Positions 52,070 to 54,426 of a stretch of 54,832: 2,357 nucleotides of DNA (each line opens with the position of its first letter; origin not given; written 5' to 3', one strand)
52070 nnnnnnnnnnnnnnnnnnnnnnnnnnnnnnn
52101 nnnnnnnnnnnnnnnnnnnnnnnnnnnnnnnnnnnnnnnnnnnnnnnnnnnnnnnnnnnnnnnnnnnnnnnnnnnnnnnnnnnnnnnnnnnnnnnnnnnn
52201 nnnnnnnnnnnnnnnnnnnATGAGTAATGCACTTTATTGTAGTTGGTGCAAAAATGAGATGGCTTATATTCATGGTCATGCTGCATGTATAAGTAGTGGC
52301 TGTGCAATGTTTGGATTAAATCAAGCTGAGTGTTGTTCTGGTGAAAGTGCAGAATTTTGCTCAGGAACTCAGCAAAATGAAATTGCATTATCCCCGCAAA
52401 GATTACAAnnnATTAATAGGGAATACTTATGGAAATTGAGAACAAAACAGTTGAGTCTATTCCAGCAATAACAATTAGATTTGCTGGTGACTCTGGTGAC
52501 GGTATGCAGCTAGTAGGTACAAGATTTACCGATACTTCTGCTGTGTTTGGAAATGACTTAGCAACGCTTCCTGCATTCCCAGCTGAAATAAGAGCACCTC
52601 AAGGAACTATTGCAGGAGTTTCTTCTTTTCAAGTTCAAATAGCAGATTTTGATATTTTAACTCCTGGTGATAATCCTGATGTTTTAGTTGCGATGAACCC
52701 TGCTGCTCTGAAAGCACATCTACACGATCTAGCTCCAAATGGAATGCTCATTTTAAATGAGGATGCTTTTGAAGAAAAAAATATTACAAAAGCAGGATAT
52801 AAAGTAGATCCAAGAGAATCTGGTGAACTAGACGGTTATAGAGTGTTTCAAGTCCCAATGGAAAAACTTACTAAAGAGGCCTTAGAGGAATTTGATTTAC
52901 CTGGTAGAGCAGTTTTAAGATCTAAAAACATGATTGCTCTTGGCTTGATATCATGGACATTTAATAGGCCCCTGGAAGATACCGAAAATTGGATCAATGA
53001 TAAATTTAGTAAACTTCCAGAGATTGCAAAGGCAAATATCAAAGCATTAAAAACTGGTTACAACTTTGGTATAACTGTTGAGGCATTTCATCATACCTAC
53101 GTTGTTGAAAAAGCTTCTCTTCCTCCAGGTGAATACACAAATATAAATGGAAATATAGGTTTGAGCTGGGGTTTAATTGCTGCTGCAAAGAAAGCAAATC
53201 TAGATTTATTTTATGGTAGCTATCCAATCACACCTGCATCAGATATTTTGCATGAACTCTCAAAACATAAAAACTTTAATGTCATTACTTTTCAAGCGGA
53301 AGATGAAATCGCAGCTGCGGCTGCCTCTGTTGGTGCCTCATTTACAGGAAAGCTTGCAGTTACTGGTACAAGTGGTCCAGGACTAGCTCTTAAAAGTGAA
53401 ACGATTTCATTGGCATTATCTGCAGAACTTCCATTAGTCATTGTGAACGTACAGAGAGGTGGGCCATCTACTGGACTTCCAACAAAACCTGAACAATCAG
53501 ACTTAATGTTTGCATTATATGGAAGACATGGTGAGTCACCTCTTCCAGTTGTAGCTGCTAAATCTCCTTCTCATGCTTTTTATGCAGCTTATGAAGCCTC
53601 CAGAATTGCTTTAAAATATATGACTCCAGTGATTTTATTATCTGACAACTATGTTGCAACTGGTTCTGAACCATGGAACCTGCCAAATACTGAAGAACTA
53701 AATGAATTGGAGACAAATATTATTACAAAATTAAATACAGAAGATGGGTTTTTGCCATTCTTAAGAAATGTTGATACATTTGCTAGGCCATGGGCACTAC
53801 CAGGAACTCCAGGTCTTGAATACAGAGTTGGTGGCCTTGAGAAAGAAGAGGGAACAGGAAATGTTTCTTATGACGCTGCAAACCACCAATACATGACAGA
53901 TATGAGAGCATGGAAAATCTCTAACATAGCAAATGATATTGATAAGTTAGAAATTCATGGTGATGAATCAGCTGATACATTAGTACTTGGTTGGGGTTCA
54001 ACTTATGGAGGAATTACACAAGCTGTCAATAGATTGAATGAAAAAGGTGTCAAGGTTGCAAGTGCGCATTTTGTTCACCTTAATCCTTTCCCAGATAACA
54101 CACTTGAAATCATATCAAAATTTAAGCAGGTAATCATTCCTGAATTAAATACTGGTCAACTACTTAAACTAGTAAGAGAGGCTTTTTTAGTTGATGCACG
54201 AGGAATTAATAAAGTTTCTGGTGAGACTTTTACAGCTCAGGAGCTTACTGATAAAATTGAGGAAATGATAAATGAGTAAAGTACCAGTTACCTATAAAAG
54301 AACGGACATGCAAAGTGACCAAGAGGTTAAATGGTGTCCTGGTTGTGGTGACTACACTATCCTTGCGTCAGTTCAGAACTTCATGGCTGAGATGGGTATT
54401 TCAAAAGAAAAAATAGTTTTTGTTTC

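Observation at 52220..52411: Cys/His-rich microprotein between the Ni-SOD peptidase and korAB: candidate metal chaperone or redox sensor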

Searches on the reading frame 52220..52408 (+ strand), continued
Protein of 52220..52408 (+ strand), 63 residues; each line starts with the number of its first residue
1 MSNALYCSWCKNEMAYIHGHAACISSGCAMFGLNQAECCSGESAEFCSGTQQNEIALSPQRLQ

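Call 56: find_encoding_contigs(protein=L049:6025-6213:+, flank=5000, max_places=2)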
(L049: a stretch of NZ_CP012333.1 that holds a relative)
Protein L049:6025-6213:+ (63 aa): 1 contig read that carries it; 1 place shown.
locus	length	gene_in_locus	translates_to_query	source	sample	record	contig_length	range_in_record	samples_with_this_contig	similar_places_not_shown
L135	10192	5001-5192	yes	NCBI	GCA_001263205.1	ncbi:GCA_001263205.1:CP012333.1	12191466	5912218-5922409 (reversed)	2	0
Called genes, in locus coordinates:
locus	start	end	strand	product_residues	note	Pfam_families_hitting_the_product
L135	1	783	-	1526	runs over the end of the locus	PF09992:NAGPA, PF16656:Pur_ac_phosph_N, PF00149:Metallophos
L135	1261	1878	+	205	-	-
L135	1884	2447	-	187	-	PF21832:DUF6892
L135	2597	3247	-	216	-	PF13505:OMP_b-brl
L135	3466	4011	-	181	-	-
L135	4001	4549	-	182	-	PF04542:Sigma70_r2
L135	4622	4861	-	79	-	-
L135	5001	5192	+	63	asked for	-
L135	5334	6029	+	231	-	-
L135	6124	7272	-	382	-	PF02771:Acyl-CoA_dh_N, PF02770:Acyl-CoA_dh_M, PF00441:Acyl-CoA_dh_1, PF22924:ACOX_C_alpha1 (faint), PF08028:Acyl-CoA_dh_2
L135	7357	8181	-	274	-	-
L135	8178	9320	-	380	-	PF02771:Acyl-CoA_dh_N, PF02770:Acyl-CoA_dh_M, PF11794:HpaB_N (faint), PF00441:Acyl-CoA_dh_1, PF08028:Acyl-CoA_dh_2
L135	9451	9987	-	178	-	-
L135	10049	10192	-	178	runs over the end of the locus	-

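Call 72: search_protein_families(library=phrogs, alignment_id=A5, max_evalue=0.01)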
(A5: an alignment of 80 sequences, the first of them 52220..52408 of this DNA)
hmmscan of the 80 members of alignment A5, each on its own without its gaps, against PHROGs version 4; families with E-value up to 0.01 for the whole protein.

A. member 1, window:52220-52408:+ (63 aa): 0 families

B. families by the number of members that match (of 80 scanned): 1 family
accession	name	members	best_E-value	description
phrog_6800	-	1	0.0055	-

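Call 73: search_protein_families(library=padloc, alignment_id=A5, max_evalue=0.01)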
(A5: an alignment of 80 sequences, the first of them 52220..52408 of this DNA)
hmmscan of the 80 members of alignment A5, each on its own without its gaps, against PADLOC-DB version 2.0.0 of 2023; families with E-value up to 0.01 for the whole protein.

A. member 1, window:52220-52408:+ (63 aa): 0 families

B. families by the number of members that match (of 80 scanned): 0 families

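Call 77: find_encoding_contigs(protein=L089:6019-6204:+, flank=4000, max_places=1)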
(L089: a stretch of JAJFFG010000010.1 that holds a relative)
Protein L089:6019-6204:+ (62 aa): 1 contig read that carries it; 1 place shown.
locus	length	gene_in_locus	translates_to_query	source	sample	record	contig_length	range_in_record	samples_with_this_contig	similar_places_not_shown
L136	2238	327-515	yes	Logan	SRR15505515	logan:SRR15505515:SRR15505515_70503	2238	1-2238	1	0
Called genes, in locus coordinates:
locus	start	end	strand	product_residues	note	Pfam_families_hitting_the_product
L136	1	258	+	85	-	?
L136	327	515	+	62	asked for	-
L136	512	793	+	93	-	-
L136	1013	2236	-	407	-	?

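Call 78: find_encoding_contigs(protein=L071:6016-6168:+, flank=4000, max_places=3)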
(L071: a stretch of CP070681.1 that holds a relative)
Protein L071:6016-6168:+ (51 aa): 2 contigs read that carry it; 2 places shown.
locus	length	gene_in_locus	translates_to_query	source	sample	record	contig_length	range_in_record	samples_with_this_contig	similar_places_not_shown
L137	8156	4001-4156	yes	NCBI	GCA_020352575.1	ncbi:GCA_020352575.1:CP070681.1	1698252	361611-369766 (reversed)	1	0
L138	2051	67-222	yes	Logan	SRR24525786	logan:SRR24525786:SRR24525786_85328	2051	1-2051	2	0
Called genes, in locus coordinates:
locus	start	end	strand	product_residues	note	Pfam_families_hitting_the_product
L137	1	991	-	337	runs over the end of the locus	PF01087:GalP_UDP_transf, PF02744:GalP_UDP_tr_C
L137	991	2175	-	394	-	PF00528:BPD_transp_1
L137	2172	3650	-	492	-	PF00528:BPD_transp_1 (weak)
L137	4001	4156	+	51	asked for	-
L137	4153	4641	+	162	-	PF00300:His_Phos_1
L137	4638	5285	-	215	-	PF03006:HlyIII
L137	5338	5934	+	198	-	PF01545:Cation_efflux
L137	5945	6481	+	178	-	PF01613:Flavin_Reduct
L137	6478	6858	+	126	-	-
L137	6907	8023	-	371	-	PF11898:DUF3418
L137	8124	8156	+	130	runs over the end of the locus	PF00528:BPD_transp_1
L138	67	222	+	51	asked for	-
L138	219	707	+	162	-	PF00300:His_Phos_1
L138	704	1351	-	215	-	PF03006:HlyIII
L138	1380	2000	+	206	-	PF01545:Cation_efflux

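Call 79: find_encoding_contigs(protein=L088:6037-6240:+, flank=4000, max_places=1)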
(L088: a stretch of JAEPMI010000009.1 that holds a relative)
Protein L088:6037-6240:+ (68 aa): 3 contigs read that carry it; 1 place shown.
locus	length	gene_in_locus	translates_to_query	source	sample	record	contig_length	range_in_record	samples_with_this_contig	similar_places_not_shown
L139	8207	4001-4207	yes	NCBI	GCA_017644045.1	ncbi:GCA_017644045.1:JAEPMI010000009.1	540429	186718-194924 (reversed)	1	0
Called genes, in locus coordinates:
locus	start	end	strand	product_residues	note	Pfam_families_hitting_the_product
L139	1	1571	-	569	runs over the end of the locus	PF00390:malic, PF03949:Malic_M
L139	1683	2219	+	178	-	PF09346:SMI1_KNR4 (weak)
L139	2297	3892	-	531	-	PF13646:HEAT_2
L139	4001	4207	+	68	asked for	-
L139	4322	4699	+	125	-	PF13366:PDDEXK_3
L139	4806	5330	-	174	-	-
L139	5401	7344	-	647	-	-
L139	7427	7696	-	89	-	-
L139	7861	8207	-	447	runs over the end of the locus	PF01425:Amidase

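Call 80: find_encoding_contigs(protein=L083:6007-6198:+, flank=4000, max_places=1)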
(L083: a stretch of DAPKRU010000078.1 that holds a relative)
Protein L083:6007-6198:+ (64 aa): 5 contigs read that carry it; 1 place shown.
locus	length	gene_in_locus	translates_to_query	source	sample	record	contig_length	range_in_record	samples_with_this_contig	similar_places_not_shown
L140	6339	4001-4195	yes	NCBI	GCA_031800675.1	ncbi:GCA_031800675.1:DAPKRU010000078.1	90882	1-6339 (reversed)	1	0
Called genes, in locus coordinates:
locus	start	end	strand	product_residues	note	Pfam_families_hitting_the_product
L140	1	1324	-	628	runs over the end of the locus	-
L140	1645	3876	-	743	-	PF02743:dCache_1, PF00211:Guanylate_cyc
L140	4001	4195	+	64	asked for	-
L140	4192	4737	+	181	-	-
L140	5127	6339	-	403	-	?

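Call 81: search_protein_families(library=pfam, proteins=[L140:4192-4734:+, L136:512-790:+, L135:5334-6026:+, L137:4153-4638:+, L116:1843-2715:+, L067:6147-7295:+, L094:6153-6971:+, L063:6246-7142:+, L065:4970-5665:+, L123:1326-1997:+], max_evalue=0.05)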
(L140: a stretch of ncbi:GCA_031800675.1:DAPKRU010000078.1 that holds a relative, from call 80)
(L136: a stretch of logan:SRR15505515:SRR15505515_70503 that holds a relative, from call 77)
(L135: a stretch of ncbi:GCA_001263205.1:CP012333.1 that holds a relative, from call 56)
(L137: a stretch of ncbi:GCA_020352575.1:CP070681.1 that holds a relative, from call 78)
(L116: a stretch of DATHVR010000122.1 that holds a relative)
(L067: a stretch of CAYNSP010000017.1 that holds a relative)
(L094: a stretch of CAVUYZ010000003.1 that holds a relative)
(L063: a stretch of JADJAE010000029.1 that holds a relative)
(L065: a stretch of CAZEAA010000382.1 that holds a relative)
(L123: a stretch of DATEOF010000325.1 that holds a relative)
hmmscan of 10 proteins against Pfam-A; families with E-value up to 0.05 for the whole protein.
L140:4192-4734:+ (181 aa): 0 families

L136:512-790:+ (93 aa): 0 families

L135:5334-6026:+ (231 aa): 0 families

L137:4153-4638:+ (162 aa): 2 families
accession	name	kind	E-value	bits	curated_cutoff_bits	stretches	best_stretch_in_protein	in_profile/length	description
PF00300.27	His_Phos_1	-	1.1e-12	48.5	21.7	1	5-89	1-84/194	Histidine phosphatase superfamily (branch 1)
PF20339.3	DUF6634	-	0.029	14.6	27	0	103-147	42-86/157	Family of unknown function (DUF6634)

L116:1843-2715:+ (291 aa): 0 families

L067:6147-7295:+ (383 aa): 1 family
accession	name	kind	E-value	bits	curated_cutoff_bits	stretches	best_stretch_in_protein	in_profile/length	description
PF07690.21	MFS_1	-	1.9e-17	63.7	33.4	1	37-346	4-346/347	Major Facilitator Superfamily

L094:6153-6971:+ (273 aa): 0 families

L063:6246-7142:+ (299 aa): 0 families

L065:4970-5665:+ (232 aa): 0 families

L123:1326-1997:+ (224 aa): 2 families
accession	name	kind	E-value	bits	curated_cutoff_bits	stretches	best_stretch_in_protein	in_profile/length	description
PF00903.31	Glyoxalase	-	2.7e-12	47.6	20.6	1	111-214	6-121/121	Glyoxalase/Bleomycin resistance protein/Dioxygenase superfamily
PF18029.7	Glyoxalase_6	-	0.0021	19.1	23.6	1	117-213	9-104/106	Glyoxalase-like domain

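Call 87: search_dna_similar(query=window:52220-52408:+, collection=phages, mode=protein, max_evalue=0.001, max_rows=10)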
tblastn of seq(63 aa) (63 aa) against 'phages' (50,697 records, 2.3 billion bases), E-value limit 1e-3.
No match.

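Call 89: search_protein_families(library=ncbifam, proteins=[L049:6025-6213:+, L053:6001-6189:+, L064:6013-6177:+, L071:6016-6168:+, L084:6043-6216:+, L089:6019-6204:+, L116:1674-1838:+, L092:6040-6198:+, L086:6001-6177:+, L127:6031-6204:+], max_evalue=1)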
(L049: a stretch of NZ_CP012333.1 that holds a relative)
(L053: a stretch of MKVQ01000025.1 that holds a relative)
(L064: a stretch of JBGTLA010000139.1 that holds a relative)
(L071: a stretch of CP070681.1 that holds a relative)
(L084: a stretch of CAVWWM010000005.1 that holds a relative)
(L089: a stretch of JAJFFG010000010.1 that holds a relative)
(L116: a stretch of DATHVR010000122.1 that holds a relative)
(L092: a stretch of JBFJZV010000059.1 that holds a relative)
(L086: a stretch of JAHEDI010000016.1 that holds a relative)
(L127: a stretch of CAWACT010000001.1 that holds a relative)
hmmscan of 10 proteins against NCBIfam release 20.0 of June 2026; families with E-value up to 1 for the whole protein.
L049:6025-6213:+ (63 aa): 0 families

L053:6001-6189:+ (63 aa): 0 families

L064:6013-6177:+ (55 aa): 0 families

L071:6016-6168:+ (51 aa): 0 families

L084:6043-6216:+ (58 aa): 1 family
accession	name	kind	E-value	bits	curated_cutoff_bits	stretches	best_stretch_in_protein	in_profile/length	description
TIGR01053.1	LSD1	subfamily_domain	0.016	14.8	15.5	1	1-15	2-16/31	zinc finger domain-containing protein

L089:6019-6204:+ (62 aa): 0 families

L116:1674-1838:+ (55 aa): 0 families

L092:6040-6198:+ (53 aa): 0 families

L086:6001-6177:+ (59 aa): 0 families

L127:6031-6204:+ (58 aa): 1 family
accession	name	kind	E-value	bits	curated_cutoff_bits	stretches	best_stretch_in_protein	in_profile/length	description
TIGR01053.1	LSD1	subfamily_domain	0.0053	16.4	15.5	1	1-15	2-16/31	zinc finger domain-containing protein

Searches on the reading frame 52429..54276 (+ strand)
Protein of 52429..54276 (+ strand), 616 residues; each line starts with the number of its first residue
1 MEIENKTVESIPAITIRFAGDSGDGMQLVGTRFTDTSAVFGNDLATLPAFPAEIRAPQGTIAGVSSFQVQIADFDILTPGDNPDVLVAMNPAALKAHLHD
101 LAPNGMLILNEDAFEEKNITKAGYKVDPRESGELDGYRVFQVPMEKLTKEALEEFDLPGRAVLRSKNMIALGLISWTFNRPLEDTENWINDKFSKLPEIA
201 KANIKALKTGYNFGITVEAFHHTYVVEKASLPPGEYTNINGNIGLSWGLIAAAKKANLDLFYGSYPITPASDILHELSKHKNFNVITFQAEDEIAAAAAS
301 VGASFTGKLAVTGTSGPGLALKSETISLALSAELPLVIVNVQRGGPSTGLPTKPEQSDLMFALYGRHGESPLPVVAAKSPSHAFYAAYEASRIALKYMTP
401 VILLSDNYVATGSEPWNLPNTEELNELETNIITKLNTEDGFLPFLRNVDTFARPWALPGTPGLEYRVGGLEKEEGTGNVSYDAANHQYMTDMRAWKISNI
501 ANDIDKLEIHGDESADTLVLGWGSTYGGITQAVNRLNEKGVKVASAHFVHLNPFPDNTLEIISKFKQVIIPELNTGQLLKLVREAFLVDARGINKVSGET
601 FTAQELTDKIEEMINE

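Call 3: search_protein_families(library=pfam, proteins=[window:52429-54276:+], max_evalue=1)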
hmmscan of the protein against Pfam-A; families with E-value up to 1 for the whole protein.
window:52429-54276:+ (616 aa): 6 families
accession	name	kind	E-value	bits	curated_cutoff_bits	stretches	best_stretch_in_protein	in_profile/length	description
PF01855.24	POR_N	-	2.5e-49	168.5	27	1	252-429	2-178/231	Pyruvate flavodoxin/ferredoxin oxidoreductase, thiamine diP-bdg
PF01558.24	POR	-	1.2e-27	97.6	27.4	1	23-211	2-172/173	Pyruvate ferredoxin/flavodoxin oxidoreductase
PF17147.9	PFOR_II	-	1.1e-07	32.5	27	1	515-605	1-101/102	Pyruvate:ferredoxin oxidoreductase core domain II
PF02776.23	TPP_enzyme_N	-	4.4e-06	26.9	26.8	1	250-349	8-106/119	Thiamine pyrophosphate enzyme, N-terminal TPP binding domain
PF02780.25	Transketolase_C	-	0.039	14.3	25.9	1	513-572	8-68/124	Transketolase, C-terminal domain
PF09551.15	Spore_II_R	-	0.14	13.1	25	1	182-246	43-108/128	Stage II sporulation protein R (spore_II_R)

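Call 4: search_protein_families(library=ncbifam, proteins=[window:52429-54276:+], max_evalue=1)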
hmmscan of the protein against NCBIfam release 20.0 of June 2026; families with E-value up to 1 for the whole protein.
window:52429-54276:+ (616 aa): 21 families
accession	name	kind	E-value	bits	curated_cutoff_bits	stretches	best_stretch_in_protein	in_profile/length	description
TIGR03710.1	OAFO_sf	subfamily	5.5e-194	645.9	482.75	1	14-610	2-561/561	2-oxoacid:acceptor oxidoreductase subunit alpha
NF006412.0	PRK08659.1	equivalog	3.5e-79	266.7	411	1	240-613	9-376/378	2-oxoacid:acceptor oxidoreductase subunit alpha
NF041170.1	Oxoac_fdxalpha_Archa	equivalog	6.5e-77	259.3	800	2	136-615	139-624/636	2-oxoacid:ferredoxin oxidoreductase subunit alpha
NF007206.0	PRK09627.1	equivalog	3.4e-64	217.1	579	1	251-613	13-375/375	2-oxoglutarate synthase subunit alpha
NF005507.0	PRK07119.1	subfamily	1.1e-46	159.3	399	2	249-428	13-192/352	3-methyl-2-oxobutanoate dehydrogenase subunit VorB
NF006232.0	PRK08366.1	equivalog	1.4e-17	63.4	646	2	237-344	4-113/394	2-ketoisovalerate ferredoxin oxidoreductase subunit alpha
NF040682.1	PorA_Arch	equivalog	8e-15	54.6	550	2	251-344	14-109/387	pyruvate synthase subunit PorA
NF007201.0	PRK09622.1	equivalog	2.3e-12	46.5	590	2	252-360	22-131/405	2-oxoacid:ferredoxin oxidoreductase subunit alpha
NF006233.0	PRK08367.1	equivalog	2.7e-10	39.7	625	2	252-339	16-105/394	pyruvate ferredoxin oxidoreductase subunit alpha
NF045764.1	PhenlGlyoxDHPadG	equivalog_domain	2.4e-06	26.3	700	1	263-345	24-109/398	NADH-dependent phenylglyoxylate dehydrogenase subunit alpha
NF006323.0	PRK08537.1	equivalog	3e-06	26.7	235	1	16-213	5-177/181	2-oxoacid:ferredoxin oxidoreductase subunit gamma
NF045791.1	OxalOxredalpha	equivalog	9.7e-06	24.8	500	1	251-338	15-104/395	oxalate oxidoreductase subunit alpha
NF006319.0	PRK08527.1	equivalog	0.00015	20.3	905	1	250-342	11-102/565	acetolactate synthase large subunit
NF006211.0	PRK08338.1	equivalog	0.00058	19.4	239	1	15-114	2-96/170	2-oxoacid:ferredoxin oxidoreductase subunit gamma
TIGR03845.1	sulfopyru_alph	equivalog_domain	0.0041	17.1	147.95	1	252-406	7-156/160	sulfopyruvate decarboxylase subunit alpha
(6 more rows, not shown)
